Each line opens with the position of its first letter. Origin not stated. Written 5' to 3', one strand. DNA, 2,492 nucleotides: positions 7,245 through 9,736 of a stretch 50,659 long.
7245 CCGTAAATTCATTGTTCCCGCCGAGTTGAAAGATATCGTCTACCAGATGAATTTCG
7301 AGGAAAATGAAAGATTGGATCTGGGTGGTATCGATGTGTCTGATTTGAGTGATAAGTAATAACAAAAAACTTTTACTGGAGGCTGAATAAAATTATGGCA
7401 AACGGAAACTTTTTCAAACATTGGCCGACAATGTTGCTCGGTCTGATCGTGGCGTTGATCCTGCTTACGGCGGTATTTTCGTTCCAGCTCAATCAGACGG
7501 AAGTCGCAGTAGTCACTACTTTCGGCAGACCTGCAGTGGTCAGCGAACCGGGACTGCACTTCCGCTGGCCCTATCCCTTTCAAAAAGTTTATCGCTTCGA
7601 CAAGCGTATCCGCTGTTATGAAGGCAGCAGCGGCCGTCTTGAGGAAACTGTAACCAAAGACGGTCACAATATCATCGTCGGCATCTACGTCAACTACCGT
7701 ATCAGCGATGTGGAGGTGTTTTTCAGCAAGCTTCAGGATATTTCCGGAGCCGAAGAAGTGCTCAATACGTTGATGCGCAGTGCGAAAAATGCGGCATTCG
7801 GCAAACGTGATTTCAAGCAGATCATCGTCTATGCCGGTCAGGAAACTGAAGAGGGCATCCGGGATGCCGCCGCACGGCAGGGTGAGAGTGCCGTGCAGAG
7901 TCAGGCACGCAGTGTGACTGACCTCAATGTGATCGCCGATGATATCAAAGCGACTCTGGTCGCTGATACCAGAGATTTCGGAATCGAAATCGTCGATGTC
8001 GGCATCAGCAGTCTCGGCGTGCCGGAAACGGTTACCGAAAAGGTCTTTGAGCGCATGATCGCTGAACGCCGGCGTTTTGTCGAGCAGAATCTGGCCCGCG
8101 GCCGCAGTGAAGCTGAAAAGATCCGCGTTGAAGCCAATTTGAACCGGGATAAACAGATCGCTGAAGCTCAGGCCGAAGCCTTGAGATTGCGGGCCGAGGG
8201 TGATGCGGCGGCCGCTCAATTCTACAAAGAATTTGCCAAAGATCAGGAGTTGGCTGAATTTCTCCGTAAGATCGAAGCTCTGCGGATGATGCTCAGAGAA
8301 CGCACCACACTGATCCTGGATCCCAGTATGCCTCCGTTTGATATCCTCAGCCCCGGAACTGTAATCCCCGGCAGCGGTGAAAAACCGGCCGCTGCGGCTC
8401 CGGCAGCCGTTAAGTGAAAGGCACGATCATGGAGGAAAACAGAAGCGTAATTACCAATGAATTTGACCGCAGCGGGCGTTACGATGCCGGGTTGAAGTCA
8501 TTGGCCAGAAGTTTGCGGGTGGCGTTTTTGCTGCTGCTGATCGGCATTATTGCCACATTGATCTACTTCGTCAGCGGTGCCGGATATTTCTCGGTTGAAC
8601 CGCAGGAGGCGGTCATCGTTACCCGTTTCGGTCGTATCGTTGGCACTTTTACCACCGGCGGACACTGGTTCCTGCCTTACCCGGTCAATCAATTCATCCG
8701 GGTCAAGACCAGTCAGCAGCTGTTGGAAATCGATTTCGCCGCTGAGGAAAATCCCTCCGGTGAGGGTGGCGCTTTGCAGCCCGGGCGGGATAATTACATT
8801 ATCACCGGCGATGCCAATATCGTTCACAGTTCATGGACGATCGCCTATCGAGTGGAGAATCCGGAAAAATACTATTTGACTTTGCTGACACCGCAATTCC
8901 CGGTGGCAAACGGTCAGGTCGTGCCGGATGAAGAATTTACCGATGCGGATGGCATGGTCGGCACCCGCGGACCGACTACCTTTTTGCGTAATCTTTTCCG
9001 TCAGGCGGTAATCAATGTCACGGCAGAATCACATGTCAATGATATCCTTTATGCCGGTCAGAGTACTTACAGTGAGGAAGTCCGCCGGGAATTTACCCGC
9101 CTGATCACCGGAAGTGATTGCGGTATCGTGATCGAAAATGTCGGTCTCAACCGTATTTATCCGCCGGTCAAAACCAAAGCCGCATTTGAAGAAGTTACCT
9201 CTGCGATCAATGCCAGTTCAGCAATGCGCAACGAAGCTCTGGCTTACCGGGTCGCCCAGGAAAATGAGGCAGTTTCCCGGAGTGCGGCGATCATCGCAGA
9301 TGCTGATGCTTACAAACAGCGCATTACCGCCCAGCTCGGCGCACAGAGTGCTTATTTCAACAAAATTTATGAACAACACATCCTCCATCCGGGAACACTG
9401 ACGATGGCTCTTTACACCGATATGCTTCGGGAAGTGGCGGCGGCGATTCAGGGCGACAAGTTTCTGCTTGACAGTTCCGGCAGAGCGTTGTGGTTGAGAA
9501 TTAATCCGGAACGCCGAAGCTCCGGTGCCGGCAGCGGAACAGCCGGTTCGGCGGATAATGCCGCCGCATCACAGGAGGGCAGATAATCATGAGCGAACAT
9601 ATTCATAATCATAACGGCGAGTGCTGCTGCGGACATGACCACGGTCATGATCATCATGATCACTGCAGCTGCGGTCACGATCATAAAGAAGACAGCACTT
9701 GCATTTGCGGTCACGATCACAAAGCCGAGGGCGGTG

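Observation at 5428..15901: Seven-gene operon: three SPFH/band-7 proteins, a His-rich P1B metal ATPase, an ABC-2 exporter and an orphan protein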

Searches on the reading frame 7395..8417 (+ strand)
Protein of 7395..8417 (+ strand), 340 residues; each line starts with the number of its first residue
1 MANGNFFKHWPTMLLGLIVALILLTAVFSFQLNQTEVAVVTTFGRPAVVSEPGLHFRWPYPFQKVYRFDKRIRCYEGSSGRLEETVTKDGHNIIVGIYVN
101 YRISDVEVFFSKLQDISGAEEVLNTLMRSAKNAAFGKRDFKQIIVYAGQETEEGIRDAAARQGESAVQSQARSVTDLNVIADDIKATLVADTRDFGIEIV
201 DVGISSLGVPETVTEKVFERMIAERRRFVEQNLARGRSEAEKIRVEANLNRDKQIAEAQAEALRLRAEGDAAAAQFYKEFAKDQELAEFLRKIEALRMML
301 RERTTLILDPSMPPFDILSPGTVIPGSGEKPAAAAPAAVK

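Call 3: search_protein_families(library=pfam, proteins=[window:7395-8417:+], max_evalue=0.01)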
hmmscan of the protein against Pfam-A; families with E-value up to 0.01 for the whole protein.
window:7395-8417:+ (340 aa): 1 family
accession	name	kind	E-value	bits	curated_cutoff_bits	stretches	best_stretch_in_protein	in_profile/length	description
PF01145.31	Band_7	-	2.9e-28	99.5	23.6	1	31-239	2-175/176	SPFH domain / Band 7 family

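Call 4: search_protein_families(library=ncbifam, proteins=[window:7395-8417:+], max_evalue=0.01)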
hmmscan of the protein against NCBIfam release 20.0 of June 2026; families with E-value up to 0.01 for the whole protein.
window:7395-8417:+ (340 aa): 4 families
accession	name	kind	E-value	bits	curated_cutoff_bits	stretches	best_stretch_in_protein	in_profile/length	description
TIGR01932.1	hflC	equivalog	3.2e-46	157.6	134.4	1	15-312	8-311/318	protease modulator HflC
NF008259.0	PRK11029.1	equivalog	1.1e-31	110.1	427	1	18-309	11-317/334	protease modulator HflC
TIGR01933.1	hflK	equivalog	9.8e-15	54.7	159.4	1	33-287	5-226/261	FtsH protease activity modulator HflK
NF008181.0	PRK10930.1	equivalog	8.5e-05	21.5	660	1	19-179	86-236/419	FtsH protease activity modulator HflK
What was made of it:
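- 7395..8417 (+): g2: HflC-type SPFH protein with one N-terminal TM. TIGR01932 HflC 157.6 bits against a cut-off of 134.4 (call 4).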

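Call 86: search_solved_structures(query=window:7395-8414:+, max_evalue=0.001)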
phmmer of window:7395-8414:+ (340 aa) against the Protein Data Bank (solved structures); distinct sequences matched with E-value up to 0.001: 6.
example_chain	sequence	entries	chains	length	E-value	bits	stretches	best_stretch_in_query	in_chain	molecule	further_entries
7vhp_G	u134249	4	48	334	3.8e-28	101.8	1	19-311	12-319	Modulator of FtsH protease HflC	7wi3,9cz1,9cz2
7vhq_G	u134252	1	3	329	5.2e-28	101.4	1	19-310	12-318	Modulator of FtsH protease HflC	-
9paw_XB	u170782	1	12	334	8.4e-28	100.7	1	19-311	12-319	Modulator of FtsH protease HflC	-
7vhq_E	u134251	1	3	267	6.9e-05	25.4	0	20-144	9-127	Protein HflK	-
9paw_XA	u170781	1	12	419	7e-05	25.4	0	20-144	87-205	Protein HflK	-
7vhp_E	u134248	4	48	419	7e-05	25.4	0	20-144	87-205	Protein HflK | Modulator of FtsH protease HflK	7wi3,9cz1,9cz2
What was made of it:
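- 7395..8417 (+): Near full-length match to E. coli HflC chains of 7VHP/9CZ1, E 4e-28 (call 86).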

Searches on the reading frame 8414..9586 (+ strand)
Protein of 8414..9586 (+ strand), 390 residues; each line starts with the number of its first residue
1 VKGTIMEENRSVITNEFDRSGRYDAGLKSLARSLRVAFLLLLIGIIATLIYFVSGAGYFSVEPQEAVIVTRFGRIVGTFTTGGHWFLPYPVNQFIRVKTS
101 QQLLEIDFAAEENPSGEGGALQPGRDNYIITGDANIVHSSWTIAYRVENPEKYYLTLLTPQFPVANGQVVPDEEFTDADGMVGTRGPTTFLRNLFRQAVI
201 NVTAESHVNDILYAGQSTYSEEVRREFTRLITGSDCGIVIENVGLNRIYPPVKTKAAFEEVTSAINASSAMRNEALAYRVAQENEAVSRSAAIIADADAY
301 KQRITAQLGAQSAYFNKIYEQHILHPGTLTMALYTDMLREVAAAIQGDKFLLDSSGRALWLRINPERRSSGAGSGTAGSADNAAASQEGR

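Call 3: search_protein_families(library=pfam, proteins=[window:8414-9586:+], max_evalue=0.01)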
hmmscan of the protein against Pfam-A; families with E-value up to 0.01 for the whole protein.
window:8414-9586:+ (390 aa): 1 family
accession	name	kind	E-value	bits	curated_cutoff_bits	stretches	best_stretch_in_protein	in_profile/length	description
PF01145.31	Band_7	-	3.8e-17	63.3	23.6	1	60-268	2-165/176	SPFH domain / Band 7 family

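Call 4: search_protein_families(library=ncbifam, proteins=[window:8414-9586:+], max_evalue=0.01)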
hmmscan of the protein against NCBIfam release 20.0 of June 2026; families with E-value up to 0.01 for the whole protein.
window:8414-9586:+ (390 aa): 2 families
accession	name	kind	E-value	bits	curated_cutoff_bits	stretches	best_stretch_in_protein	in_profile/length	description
TIGR01933.1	hflK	equivalog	3.5e-31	108.6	159.4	2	188-344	85-241/261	FtsH protease activity modulator HflK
NF008181.0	PRK10930.1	equivalog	3.3e-14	52.5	660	1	191-358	184-349/419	FtsH protease activity modulator HflK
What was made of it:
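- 8414..9586 (+): g3: HflK-like SPFH protein with one N-terminal TM. Its start overlaps the g2 stop by 4 nt; an alternative ATG lies at 8429. TIGR01933 HflK 108.6 bits, below the 159.4 cut-off (call 4).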

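Call 87: search_solved_structures(query=window:8414-9583:+, max_evalue=0.001)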
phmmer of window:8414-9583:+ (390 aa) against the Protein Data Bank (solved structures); distinct sequences matched with E-value up to 0.001: 3.
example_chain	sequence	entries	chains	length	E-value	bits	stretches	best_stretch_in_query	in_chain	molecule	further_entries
7vhp_E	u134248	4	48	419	1.1e-14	58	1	186-385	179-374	Protein HflK | Modulator of FtsH protease HflK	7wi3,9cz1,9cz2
9paw_XA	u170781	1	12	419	2.8e-14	56.7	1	187-385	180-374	Protein HflK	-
7vhq_E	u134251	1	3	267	2e-13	53.9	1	186-341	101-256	Protein HflK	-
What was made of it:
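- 8414..9586 (+): Best PDB match is E. coli HflK, E 1e-14 (call 87).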
